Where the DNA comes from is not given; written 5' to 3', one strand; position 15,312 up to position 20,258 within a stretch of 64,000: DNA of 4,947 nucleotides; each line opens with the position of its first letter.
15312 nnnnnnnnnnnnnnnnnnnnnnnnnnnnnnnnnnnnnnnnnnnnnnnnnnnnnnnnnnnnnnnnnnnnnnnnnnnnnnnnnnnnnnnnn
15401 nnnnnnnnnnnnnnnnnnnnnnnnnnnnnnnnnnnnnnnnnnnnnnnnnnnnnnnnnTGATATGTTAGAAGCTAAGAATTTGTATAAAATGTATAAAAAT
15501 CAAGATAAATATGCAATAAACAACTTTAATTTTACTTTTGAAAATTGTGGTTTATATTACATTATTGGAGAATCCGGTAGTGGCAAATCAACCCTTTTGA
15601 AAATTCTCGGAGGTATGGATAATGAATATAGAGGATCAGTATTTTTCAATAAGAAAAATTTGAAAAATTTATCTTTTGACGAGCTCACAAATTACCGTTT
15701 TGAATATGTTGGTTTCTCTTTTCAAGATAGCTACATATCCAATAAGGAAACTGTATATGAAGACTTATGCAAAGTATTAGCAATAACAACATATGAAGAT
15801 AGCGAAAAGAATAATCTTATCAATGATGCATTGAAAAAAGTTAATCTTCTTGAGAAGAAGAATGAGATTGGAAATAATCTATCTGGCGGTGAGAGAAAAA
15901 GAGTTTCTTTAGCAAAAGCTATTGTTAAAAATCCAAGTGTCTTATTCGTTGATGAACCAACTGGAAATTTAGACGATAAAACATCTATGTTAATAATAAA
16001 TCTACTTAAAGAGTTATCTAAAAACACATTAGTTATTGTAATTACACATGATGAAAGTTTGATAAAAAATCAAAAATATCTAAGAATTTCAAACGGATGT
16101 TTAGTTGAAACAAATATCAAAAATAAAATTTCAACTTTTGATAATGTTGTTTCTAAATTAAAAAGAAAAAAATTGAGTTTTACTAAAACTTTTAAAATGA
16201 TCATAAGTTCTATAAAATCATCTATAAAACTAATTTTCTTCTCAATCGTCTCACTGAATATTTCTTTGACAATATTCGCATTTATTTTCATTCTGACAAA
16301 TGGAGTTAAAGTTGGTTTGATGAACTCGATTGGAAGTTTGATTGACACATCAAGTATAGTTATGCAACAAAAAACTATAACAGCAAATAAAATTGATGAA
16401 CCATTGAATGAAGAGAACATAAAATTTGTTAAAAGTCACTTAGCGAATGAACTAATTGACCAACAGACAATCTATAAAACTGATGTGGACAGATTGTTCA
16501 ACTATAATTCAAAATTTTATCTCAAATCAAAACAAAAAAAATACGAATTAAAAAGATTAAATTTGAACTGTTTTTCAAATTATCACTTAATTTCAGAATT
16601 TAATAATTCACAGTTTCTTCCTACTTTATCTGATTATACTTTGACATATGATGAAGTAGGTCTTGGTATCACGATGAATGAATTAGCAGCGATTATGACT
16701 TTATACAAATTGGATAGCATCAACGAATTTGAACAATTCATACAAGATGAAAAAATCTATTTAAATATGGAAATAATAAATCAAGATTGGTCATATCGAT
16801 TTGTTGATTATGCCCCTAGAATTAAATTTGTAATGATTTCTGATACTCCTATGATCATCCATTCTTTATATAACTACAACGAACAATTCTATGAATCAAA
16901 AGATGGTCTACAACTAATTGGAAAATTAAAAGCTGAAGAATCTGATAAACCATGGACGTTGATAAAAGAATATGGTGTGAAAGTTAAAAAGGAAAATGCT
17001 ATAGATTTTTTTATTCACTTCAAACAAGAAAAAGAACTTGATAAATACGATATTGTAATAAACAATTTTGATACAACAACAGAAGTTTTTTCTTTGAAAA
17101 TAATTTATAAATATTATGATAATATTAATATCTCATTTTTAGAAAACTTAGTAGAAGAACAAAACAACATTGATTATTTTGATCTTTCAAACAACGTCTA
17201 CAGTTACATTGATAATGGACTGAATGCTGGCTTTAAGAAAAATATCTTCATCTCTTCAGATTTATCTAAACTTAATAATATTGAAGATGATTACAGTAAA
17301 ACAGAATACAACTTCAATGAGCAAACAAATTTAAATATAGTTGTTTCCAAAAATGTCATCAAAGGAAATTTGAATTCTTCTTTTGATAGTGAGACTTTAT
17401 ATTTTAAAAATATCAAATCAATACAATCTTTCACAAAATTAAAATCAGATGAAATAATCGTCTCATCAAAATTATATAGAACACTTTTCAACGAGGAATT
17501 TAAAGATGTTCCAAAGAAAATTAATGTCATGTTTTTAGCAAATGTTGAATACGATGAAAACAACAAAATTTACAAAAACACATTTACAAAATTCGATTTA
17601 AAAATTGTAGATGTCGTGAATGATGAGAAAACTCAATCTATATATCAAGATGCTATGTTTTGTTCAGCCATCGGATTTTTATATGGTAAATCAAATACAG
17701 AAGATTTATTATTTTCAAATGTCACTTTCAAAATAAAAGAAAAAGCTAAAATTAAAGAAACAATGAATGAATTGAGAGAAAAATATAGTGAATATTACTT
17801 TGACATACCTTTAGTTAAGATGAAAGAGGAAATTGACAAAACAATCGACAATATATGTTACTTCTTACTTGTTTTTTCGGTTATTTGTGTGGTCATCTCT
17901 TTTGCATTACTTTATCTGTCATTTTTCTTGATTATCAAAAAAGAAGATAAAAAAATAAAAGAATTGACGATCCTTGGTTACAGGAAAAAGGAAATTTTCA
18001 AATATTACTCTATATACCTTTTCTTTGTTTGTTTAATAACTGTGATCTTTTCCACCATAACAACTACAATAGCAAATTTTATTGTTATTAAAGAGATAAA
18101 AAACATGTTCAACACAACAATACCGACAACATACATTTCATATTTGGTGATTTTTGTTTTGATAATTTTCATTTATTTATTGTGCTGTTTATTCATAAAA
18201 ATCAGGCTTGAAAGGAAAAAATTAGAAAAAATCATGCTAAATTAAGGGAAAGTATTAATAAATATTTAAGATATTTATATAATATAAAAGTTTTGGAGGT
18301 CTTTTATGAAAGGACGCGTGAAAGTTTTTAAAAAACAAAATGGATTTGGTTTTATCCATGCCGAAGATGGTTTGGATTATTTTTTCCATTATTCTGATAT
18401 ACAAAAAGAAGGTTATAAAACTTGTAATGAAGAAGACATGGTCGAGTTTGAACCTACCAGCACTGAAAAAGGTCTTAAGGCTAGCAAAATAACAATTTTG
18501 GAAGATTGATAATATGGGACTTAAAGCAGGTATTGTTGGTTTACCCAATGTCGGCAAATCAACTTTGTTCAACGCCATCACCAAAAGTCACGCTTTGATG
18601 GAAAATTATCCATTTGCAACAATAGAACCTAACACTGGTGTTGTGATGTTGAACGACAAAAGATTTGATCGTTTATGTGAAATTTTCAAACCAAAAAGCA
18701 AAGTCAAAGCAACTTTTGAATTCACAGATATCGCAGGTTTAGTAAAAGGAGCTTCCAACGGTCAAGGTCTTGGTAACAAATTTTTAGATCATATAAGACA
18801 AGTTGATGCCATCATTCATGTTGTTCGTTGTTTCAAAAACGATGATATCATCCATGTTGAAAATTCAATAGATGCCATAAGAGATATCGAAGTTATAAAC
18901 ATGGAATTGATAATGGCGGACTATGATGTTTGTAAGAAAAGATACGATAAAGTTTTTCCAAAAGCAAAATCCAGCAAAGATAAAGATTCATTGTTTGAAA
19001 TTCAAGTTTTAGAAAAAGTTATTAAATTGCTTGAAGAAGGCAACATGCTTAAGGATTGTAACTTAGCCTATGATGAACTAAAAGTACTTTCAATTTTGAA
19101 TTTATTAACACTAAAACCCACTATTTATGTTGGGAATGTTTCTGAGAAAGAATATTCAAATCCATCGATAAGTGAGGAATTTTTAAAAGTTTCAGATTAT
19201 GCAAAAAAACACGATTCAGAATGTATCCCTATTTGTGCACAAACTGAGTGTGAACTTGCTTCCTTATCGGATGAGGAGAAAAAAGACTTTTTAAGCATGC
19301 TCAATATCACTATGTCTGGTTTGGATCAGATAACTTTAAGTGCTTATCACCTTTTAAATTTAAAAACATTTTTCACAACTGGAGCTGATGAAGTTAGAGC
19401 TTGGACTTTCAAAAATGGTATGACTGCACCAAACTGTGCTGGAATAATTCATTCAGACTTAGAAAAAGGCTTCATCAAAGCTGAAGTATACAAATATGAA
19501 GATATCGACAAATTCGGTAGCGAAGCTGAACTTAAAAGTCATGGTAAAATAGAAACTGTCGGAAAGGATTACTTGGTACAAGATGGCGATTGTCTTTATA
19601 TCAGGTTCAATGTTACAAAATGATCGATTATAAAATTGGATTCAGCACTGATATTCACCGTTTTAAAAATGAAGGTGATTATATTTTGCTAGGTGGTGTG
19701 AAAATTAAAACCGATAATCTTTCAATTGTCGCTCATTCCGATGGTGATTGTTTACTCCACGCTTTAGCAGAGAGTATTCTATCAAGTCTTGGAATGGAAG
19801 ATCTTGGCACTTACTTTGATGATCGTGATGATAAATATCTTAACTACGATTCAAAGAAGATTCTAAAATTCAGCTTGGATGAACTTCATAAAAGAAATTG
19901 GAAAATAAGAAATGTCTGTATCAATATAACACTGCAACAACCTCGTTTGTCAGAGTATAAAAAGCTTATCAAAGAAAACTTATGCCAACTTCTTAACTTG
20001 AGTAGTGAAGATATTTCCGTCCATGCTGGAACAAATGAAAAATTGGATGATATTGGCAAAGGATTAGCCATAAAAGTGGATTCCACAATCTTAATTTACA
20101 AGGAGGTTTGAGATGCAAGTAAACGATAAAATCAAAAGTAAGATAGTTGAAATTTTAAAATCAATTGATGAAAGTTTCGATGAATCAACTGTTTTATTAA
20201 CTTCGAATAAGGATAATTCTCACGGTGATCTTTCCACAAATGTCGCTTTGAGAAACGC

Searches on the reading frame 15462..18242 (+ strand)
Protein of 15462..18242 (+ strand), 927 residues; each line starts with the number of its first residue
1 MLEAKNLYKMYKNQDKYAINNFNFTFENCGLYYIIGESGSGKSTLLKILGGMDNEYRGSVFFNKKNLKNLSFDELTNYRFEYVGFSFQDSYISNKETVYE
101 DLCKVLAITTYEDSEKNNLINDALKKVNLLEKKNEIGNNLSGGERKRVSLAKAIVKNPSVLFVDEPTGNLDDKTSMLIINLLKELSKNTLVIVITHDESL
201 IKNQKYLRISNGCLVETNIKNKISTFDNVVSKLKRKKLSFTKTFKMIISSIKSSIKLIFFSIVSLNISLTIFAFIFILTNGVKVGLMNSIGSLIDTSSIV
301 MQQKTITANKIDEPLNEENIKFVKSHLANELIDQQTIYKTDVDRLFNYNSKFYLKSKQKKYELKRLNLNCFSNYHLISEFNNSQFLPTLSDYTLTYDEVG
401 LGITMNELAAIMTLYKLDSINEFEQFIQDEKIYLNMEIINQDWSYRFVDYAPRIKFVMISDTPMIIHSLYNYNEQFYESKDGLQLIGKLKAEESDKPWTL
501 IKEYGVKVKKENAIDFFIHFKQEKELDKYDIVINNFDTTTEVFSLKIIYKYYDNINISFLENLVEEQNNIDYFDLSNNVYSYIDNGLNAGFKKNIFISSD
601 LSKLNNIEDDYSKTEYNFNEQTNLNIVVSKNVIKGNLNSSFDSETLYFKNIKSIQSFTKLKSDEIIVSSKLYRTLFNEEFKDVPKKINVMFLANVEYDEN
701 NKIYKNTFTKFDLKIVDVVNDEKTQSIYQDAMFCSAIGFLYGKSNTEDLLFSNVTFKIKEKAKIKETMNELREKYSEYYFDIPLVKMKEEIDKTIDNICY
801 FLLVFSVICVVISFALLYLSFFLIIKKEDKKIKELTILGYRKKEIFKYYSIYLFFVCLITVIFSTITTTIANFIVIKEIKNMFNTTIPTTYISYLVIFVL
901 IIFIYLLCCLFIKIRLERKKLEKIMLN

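Call 19: search_protein_families(library=ncbifam, proteins=[window:15462-18242:+], max_evalue=1e-10)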
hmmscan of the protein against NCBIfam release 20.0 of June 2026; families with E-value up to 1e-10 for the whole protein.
window:15462-18242:+ (927 aa): 161 families (the best 25 are shown)
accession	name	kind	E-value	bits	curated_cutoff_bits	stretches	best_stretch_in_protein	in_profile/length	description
TIGR02211.1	LolD_lipo_ex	equivalog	1e-48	165.8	307.75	1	1-215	1-220/221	lipoprotein-releasing ABC transporter ATP-binding protein LolD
TIGR02673.1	FtsE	equivalog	1.6e-48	165.2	264.85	1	1-206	1-205/214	cell division ATP-binding protein FtsE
TIGR03608.1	L_ocin_972_ABC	subfamily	2.1e-46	158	254.85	1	7-204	4-200/206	putative bacteriocin export ABC transporter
NF008639.0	PRK11629.1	equivalog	3e-38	131.5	360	1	2-212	7-222/234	lipoprotein-releasing ABC transporter ATP-binding protein LolD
NF038007.1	ABC_ATP_DarD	equivalog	3.2e-35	121.6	375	1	1-199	1-202/218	darobactin export ABC transporter ATP-binding protein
NF007879.0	PRK10584.1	equivalog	3.2e-34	118.6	336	1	33-216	40-226/228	putative ABC transporter ATP-binding protein YbbA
TIGR02315.1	ABC_phnC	equivalog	4.4e-34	118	266.1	1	1-197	1-205/243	phosphonate ABC transporter ATP-binding protein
NF007826.0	PRK10535.1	equivalog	1.1e-32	113.2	966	1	2-311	5-312/648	macrolide ABC transporter ATP-binding protein/permease MacB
TIGR02857.1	CydD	equivalog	2.2e-32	112.7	435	1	2-204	322-523/529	thiol reductant ABC exporter subunit CydD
TIGR04521.1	ECF_ATPase_2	equivalog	2.8e-31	108.6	330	1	7-247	9-253/279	energy-coupling factor transporter ATPase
TIGR02314.1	ABC_MetN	equivalog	7e-31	107.5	499.7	1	1-223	1-228/343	methionine ABC transporter ATP-binding protein MetN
TIGR02982.1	heterocyst_DevA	subfamily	2.4e-30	105.8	295.8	1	8-202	8-206/220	ABC exporter ATP-binding subunit, DevA family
TIGR04520.1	ECF_ATPase_1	equivalog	8.3e-30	104.1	315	1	3-243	2-240/269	energy-coupling factor transporter ATPase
TIGR00972.1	3a0107s01c2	equivalog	3.2e-29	102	343.2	1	2-223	2-230/248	phosphate ABC transporter ATP-binding protein PstB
NF040933.2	ABC_arch_GlcV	equivalog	1e-28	100.2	450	1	3-199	4-203/357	glucose ABC transporter ATP-binding protein GlcV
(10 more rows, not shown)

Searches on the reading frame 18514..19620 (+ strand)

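Call 19: search_protein_families(library=ncbifam, proteins=[window:18514-19620:+], max_evalue=1e-10)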
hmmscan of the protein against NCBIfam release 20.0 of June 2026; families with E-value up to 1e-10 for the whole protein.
window:18514-19620:+ (369 aa): 6 families
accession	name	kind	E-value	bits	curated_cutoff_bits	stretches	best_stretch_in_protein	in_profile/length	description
TIGR00092.1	TIGR00092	equivalog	4.1e-144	480.2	279.2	1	1-367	1-368/368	redox-regulated ATPase YchF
NF007171.0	PRK09602.1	subfamily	1.1e-40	139.8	387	1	3-255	3-266/397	YchF-related putative GTPase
NF008955.0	PRK12297.1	equivalog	7e-26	91.1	406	1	5-144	162-278/429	GTPase ObgE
NF008956.1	PRK12299.1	equivalog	7.5e-25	87.6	300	1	5-158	161-286/327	GTPase ObgE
TIGR02729.1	Obg_CgtA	equivalog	1.3e-24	86.9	280.25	1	5-156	160-288/329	Obg family GTPase CgtA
NF008954.1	PRK12296.1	equivalog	1.2e-21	76.7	377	1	6-136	163-270/470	GTPase ObgE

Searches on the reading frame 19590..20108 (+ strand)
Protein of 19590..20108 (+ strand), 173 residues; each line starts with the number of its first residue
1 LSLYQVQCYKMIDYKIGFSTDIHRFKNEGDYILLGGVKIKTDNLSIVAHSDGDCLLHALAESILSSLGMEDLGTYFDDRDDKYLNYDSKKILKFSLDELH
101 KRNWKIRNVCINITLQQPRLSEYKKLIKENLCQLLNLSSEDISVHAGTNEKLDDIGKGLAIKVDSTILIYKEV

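Call 45: search_protein_families(library=pfam, proteins=[window:19590-20108:+], max_evalue=1e-8)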
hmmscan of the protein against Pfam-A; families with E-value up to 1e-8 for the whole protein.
window:19590-20108:+ (173 aa): 1 family
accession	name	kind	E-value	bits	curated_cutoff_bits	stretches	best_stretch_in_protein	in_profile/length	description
PF02542.21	YgbB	-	3.7e-43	148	26.7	1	15-169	2-154/155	YgbB family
